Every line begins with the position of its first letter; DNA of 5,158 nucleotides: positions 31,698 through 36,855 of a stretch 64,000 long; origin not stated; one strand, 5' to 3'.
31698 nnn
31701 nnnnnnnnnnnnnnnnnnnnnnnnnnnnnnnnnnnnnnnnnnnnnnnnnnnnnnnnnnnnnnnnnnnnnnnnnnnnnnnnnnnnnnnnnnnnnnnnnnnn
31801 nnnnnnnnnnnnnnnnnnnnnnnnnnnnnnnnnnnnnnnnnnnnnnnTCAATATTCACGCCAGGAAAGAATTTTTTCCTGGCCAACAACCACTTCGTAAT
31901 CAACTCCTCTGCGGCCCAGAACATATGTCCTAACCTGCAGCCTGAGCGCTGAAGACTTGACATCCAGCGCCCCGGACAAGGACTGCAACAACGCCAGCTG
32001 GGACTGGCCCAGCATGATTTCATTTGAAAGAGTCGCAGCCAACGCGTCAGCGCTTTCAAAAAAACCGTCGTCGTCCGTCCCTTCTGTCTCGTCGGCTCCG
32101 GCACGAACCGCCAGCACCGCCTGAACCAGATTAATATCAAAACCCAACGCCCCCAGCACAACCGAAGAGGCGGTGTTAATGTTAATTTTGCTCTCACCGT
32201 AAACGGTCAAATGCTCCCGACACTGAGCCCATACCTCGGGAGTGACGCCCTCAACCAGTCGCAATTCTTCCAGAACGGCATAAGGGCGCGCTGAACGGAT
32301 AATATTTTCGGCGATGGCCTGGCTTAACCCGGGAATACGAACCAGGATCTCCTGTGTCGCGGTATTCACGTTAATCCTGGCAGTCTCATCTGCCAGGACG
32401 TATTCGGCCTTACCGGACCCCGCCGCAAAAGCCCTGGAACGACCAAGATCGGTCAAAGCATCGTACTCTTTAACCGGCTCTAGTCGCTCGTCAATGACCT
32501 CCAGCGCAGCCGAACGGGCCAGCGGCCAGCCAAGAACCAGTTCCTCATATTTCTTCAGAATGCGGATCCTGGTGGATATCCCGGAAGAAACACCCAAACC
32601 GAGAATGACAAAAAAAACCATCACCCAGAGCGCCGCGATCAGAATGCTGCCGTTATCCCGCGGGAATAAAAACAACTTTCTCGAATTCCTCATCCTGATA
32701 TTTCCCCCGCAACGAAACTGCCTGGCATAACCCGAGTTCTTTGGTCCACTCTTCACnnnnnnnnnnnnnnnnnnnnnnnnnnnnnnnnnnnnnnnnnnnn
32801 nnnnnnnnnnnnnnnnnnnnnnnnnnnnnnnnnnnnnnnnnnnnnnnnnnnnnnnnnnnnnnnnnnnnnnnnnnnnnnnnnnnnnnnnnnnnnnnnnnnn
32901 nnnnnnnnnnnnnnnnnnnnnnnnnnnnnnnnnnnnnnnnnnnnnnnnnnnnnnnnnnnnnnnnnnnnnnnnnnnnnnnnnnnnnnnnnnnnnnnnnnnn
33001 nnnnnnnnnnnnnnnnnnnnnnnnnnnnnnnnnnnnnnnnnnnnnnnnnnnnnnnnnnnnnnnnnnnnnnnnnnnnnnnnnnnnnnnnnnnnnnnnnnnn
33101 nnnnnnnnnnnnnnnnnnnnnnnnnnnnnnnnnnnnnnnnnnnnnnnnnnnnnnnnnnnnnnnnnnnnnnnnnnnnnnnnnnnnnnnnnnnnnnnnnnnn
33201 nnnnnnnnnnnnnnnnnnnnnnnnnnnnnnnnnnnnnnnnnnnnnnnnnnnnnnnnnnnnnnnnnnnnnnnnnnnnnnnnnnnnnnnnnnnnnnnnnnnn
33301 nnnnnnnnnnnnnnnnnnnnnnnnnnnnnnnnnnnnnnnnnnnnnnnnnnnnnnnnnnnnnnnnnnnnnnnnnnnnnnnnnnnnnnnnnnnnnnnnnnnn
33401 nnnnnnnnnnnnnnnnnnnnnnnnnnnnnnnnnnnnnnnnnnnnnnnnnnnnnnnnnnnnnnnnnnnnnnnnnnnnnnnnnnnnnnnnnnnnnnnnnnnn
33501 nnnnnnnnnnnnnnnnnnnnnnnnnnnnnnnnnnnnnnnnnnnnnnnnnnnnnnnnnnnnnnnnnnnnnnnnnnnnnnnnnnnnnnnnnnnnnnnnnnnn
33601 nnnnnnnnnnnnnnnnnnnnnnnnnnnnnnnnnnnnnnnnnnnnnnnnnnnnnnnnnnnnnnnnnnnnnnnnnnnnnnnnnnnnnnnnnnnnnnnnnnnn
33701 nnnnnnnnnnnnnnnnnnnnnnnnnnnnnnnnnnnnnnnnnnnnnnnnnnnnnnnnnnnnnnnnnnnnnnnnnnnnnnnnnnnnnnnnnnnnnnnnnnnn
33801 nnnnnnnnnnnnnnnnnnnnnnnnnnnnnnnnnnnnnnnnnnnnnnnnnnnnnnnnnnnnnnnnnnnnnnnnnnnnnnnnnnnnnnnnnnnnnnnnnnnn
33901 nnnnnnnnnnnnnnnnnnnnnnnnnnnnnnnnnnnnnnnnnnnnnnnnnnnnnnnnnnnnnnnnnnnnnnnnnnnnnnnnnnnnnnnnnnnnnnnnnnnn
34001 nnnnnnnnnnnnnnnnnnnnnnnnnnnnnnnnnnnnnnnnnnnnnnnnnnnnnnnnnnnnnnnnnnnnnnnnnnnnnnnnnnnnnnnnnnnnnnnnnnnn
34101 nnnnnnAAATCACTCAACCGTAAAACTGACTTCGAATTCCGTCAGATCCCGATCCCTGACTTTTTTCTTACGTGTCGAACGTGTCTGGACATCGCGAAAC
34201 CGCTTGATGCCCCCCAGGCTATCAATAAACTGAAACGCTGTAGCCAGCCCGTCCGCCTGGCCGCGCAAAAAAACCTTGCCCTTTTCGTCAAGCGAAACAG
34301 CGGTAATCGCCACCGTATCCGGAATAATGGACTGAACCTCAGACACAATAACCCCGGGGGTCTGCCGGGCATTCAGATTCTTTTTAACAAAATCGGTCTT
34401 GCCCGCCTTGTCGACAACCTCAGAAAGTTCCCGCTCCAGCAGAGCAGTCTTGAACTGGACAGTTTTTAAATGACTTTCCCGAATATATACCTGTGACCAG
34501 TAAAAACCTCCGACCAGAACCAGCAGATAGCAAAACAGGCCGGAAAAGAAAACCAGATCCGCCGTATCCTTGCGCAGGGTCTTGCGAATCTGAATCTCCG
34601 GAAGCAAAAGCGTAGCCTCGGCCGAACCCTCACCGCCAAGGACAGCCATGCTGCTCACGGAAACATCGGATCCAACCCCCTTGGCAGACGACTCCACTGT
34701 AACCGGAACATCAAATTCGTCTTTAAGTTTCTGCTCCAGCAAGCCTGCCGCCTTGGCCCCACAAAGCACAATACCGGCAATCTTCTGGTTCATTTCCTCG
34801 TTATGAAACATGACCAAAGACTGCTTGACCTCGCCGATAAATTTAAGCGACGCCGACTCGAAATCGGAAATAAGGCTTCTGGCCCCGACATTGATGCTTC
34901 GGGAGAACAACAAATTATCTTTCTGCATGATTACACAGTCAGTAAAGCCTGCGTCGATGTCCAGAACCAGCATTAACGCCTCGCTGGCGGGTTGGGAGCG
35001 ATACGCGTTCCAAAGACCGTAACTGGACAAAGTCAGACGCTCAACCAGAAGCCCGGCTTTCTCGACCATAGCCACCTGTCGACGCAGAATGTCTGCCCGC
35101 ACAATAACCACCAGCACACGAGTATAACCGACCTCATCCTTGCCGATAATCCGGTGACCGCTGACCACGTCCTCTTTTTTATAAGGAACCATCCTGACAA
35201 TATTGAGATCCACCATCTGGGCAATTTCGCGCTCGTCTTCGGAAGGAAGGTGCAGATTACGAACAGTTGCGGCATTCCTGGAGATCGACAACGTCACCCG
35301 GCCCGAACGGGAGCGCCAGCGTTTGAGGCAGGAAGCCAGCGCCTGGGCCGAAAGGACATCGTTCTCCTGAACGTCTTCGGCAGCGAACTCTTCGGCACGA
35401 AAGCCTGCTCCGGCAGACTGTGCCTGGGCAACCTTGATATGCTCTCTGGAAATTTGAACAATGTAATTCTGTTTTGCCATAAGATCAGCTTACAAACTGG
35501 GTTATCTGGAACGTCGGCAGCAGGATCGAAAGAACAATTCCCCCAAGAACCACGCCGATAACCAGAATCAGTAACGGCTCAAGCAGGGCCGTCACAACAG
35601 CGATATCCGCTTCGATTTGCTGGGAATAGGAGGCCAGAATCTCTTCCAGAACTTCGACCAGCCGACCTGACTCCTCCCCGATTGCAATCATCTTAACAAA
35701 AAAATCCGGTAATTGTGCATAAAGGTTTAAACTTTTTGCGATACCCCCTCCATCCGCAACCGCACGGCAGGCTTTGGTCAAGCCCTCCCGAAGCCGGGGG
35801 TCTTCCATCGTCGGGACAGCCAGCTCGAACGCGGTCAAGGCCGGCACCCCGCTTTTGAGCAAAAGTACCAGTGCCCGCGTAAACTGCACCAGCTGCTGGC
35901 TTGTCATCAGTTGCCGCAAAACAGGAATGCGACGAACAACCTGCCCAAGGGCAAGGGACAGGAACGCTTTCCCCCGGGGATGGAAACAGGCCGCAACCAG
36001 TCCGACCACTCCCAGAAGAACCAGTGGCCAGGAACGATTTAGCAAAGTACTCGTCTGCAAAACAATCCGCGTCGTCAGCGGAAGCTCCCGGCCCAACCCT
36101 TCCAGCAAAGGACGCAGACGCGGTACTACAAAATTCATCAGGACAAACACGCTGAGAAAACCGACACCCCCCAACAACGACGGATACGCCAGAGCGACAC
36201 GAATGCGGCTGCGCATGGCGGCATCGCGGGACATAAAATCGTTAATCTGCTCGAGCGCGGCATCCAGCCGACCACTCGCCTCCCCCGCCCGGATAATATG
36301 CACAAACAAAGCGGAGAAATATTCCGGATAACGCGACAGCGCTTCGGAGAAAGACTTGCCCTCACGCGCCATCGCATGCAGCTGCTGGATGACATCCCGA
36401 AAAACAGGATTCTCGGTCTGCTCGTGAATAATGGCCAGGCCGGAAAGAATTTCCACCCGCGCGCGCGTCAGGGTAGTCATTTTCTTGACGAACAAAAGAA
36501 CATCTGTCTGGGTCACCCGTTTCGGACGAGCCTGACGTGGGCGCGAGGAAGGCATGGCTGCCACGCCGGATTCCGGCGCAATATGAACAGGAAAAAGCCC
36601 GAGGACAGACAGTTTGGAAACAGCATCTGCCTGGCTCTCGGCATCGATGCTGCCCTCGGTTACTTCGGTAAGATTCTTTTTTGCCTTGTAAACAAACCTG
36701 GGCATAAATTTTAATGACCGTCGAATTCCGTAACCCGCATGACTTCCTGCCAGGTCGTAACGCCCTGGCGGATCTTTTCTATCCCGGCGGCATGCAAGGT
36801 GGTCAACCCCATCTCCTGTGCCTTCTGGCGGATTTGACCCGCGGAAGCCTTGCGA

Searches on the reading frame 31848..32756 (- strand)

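Call 30: search_protein_families(library=pfam, proteins=[window:31848-32756:-], max_evalue=0.001)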
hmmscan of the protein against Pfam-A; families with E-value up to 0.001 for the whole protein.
window:31848-32756:- (302 aa): 2 families
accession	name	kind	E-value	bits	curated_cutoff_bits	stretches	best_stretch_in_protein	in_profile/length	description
PF12836.13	HHH_3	-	2.6e-14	53.5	27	1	126-184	4-65/65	Helix-hairpin-helix motif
PF03934.19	T2SSK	-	8e-07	29.8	24.2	1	191-242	1-44/63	Type II secretion system (T2SS), protein K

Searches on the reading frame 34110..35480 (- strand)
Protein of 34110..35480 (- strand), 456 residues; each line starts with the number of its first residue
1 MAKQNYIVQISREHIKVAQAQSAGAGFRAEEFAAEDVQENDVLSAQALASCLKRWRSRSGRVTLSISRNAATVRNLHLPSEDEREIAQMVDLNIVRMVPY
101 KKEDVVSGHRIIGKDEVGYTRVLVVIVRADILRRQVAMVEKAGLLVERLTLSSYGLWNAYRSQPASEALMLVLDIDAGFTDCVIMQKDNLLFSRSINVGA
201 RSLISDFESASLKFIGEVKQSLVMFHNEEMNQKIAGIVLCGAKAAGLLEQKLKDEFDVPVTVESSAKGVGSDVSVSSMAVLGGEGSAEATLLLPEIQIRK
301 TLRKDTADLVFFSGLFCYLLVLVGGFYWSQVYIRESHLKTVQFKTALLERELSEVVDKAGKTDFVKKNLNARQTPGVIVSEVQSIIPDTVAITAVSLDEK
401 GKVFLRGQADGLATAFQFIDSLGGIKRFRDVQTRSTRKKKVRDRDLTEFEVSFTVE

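Call 30: search_protein_families(library=pfam, proteins=[window:34110-35480:-], max_evalue=0.001)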
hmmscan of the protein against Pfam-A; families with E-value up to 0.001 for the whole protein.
window:34110-35480:- (456 aa): 2 families
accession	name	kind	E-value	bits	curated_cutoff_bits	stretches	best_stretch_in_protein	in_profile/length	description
PF11104.14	PilM_2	-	1.5e-15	57.4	27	1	8-204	2-216/340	Type IV pilus assembly protein PilM;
PF05137.18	PilN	-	3.1e-07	30.8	22.8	1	380-455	4-78/78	Fimbrial assembly protein (PilN)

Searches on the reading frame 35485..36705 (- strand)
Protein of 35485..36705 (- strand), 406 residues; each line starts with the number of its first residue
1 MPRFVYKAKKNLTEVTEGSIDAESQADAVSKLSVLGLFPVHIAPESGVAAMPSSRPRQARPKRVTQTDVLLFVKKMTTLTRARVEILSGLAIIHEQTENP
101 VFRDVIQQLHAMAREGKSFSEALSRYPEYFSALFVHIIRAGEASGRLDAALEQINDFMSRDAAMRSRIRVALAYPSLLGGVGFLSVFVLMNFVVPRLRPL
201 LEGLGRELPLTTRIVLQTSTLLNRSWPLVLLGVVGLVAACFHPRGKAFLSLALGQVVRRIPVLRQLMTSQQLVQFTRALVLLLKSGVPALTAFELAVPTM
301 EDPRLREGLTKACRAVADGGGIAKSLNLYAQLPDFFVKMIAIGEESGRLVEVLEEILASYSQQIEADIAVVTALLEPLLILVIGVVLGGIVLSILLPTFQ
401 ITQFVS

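Call 30: search_protein_families(library=pfam, proteins=[window:35485-36705:-], max_evalue=0.001)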
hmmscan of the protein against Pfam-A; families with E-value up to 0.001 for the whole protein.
window:35485-36705:- (406 aa): 1 family
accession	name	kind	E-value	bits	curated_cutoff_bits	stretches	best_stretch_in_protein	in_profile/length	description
PF00482.28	T2SSF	-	8.1e-53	178.1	25.2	2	72-195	1-125/125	Type II secretion system (T2SS), protein F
